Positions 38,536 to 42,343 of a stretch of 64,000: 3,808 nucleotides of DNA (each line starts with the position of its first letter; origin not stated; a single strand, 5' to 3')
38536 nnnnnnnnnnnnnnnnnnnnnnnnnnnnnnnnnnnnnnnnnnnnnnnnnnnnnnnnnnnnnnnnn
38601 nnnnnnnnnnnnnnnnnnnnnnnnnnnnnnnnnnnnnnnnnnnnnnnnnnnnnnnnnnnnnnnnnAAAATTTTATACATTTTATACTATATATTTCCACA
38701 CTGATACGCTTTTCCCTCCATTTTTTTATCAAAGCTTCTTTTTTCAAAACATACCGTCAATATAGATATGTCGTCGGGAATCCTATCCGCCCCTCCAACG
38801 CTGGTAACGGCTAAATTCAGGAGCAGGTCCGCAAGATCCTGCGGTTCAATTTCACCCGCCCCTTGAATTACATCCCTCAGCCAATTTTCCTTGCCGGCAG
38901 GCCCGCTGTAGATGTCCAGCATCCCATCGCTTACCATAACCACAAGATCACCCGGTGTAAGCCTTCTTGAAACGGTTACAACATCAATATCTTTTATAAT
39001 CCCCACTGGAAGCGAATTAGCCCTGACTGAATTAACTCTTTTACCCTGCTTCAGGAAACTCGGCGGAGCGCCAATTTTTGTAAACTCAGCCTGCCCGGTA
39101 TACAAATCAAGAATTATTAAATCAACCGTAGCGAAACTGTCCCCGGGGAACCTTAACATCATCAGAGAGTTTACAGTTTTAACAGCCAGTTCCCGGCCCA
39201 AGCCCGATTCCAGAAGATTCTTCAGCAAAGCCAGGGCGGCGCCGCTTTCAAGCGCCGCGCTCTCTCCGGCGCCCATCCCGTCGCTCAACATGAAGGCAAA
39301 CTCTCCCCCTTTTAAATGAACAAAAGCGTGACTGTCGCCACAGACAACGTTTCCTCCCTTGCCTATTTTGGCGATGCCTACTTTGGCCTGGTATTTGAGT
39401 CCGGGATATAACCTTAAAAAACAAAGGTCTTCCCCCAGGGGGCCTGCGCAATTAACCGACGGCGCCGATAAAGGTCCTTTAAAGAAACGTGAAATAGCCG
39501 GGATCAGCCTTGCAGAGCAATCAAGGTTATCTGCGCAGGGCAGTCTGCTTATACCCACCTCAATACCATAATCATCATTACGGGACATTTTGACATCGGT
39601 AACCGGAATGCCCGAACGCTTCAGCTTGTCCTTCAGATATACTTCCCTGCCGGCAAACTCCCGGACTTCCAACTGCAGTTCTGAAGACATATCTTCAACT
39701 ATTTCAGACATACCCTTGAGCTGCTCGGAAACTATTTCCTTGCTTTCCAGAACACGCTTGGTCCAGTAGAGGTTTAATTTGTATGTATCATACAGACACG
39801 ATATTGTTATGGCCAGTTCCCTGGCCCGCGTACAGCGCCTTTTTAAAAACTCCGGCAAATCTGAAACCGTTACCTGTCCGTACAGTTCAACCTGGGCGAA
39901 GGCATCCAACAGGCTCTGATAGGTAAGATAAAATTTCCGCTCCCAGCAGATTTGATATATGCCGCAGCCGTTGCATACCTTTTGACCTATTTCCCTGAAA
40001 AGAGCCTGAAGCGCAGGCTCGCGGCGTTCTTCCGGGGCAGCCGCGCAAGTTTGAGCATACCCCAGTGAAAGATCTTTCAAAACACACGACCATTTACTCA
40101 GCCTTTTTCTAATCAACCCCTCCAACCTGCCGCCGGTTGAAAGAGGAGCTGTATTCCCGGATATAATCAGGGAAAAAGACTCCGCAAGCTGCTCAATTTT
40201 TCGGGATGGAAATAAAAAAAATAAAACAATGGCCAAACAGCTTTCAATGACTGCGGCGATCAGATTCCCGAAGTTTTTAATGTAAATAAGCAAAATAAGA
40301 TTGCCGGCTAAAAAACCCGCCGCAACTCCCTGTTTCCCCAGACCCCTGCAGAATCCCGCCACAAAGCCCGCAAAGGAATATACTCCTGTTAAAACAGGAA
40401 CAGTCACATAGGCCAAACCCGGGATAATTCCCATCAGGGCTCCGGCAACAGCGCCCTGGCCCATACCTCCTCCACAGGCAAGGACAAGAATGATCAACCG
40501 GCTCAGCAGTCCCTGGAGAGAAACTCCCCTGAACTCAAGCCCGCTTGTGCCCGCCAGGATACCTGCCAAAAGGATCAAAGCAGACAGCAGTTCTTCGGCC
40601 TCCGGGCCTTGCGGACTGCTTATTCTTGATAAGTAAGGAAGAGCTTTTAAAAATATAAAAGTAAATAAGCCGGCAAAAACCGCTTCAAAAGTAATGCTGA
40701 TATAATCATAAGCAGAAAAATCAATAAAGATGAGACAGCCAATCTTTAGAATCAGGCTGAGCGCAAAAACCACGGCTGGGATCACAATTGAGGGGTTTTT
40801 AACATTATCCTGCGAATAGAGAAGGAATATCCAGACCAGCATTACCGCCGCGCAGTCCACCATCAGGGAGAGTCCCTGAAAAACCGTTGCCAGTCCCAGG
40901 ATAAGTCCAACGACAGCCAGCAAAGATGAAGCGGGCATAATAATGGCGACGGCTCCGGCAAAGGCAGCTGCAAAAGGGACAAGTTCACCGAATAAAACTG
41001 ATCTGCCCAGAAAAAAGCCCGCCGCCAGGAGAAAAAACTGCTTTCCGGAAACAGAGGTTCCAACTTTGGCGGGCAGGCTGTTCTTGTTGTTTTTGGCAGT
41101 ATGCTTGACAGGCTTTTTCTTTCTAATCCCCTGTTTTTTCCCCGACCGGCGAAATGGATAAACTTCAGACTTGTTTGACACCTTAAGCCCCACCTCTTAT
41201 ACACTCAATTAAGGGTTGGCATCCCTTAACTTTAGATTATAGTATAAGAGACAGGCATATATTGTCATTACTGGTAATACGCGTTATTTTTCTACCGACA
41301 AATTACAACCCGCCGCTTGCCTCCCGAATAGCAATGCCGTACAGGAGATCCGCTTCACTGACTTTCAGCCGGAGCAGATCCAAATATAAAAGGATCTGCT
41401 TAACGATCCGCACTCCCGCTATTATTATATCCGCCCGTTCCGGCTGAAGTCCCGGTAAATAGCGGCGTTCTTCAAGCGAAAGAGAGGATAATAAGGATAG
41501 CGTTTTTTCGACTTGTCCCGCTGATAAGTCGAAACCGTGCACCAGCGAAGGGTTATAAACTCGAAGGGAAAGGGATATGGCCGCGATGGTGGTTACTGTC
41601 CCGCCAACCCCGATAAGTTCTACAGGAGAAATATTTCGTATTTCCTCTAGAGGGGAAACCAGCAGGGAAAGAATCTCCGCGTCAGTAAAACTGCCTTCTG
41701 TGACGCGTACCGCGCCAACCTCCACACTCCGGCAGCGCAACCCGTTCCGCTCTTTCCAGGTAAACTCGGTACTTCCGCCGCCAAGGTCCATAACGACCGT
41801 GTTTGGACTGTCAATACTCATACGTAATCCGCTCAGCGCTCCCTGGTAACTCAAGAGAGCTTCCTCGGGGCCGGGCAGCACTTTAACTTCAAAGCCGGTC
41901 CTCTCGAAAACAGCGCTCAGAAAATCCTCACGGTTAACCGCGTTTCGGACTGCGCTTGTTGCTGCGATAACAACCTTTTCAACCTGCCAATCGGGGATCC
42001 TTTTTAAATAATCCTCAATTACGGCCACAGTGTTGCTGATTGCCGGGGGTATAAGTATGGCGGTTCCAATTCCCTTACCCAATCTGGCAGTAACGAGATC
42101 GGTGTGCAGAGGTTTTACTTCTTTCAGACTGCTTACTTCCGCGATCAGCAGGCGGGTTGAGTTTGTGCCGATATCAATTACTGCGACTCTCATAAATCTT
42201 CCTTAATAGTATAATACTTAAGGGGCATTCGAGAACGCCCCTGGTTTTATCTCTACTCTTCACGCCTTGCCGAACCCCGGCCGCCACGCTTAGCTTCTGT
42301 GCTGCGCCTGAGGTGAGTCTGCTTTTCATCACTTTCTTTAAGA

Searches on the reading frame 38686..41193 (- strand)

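Call 7: search_protein_families(library=pfam, proteins=[window:38686-41193:-], max_evalue=0.001)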
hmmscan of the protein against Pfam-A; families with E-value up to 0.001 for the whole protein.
window:38686-41193:- (835 aa): 2 families
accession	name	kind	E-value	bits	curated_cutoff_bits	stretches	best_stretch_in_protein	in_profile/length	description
PF19732.4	SpoIIE_N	-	3e-95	320.5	27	1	27-617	16-605/605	Stage II sporulation protein E N-terminal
PF07228.17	SpoIIE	-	3.3e-30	105.9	25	1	629-816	2-191/192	Stage II sporulation protein E (SpoIIE)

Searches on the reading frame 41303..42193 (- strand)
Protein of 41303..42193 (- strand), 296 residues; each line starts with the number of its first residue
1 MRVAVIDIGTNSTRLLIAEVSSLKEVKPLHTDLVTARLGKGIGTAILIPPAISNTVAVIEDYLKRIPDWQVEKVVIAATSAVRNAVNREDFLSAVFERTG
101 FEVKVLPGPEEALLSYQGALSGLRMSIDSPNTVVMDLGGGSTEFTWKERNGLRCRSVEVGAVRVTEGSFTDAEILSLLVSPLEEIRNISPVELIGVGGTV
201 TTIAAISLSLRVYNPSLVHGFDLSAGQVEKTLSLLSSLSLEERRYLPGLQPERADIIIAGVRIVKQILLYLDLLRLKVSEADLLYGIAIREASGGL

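Call 7: search_protein_families(library=pfam, proteins=[window:41303-42193:-], max_evalue=0.001)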
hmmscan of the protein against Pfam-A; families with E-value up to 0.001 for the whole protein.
window:41303-42193:- (296 aa): 1 family
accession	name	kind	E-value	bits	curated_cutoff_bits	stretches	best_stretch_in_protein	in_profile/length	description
PF02541.22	Ppx-GppA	-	1.2e-40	140.2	27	1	17-284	2-274/285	Ppx/GppA phosphatase family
